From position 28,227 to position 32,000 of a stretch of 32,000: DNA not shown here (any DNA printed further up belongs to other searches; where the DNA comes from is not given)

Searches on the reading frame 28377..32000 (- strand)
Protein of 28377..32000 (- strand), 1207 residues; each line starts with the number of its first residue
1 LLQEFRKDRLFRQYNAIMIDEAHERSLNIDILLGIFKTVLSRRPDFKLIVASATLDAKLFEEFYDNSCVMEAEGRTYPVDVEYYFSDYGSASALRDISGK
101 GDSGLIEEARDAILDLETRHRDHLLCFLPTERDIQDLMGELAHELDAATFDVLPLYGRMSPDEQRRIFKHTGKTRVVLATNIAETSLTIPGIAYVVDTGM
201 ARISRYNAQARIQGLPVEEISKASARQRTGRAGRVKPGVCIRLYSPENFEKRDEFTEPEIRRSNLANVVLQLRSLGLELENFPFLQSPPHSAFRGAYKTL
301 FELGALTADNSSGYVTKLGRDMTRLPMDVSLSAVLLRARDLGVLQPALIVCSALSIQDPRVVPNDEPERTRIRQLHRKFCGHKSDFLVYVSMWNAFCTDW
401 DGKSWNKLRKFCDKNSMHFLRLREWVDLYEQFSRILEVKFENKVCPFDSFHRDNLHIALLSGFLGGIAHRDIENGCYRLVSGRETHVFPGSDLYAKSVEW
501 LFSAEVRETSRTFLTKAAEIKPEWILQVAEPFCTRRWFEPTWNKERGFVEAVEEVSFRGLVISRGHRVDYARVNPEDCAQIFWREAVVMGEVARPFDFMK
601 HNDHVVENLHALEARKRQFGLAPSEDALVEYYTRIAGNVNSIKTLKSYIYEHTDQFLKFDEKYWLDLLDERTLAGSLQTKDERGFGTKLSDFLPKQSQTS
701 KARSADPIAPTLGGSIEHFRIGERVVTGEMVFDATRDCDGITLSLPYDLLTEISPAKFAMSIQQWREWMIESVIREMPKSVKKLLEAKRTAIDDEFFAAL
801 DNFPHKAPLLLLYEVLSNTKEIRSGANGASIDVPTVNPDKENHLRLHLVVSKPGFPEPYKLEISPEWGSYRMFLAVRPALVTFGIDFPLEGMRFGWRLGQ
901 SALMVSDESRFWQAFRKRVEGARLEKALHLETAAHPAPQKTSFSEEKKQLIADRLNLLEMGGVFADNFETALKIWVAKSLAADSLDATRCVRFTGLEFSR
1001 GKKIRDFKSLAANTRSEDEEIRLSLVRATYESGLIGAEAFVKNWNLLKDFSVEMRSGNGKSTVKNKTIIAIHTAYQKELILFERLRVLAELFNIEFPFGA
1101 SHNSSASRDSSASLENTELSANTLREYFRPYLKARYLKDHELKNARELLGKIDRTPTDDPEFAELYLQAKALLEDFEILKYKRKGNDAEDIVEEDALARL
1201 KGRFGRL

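Call 10: search_protein_families(library=pfam, proteins=[window:28377-32000:-], max_evalue=0.001)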
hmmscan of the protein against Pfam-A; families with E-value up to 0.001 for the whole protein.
window:28377-32000:- (1207 aa): 5 families
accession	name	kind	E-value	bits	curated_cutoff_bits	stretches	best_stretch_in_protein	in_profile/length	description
PF11898.13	DUF3418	-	3.4e-27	95.8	25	2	546-662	2-122/582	Domain of unknown function (DUF3418)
PF00271.37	Helicase_C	-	9.1e-14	52.1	23.5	1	113-235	6-109/110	Helicase conserved C-terminal domain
PF07717.22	OB_NTP_bind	-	8e-09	36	29.5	1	455-530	1-81/83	Oligonucleotide/oligosaccharide-binding (OB)-fold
PF21010.2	HA2_C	-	7.5e-06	26.8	21.3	1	329-389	2-77/77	Helicase associated domain (HA2), ratchet-like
PF04408.29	HA2_N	-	1e-05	25.9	21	1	296-326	1-28/29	Helicase associated domain (HA2), winged-helix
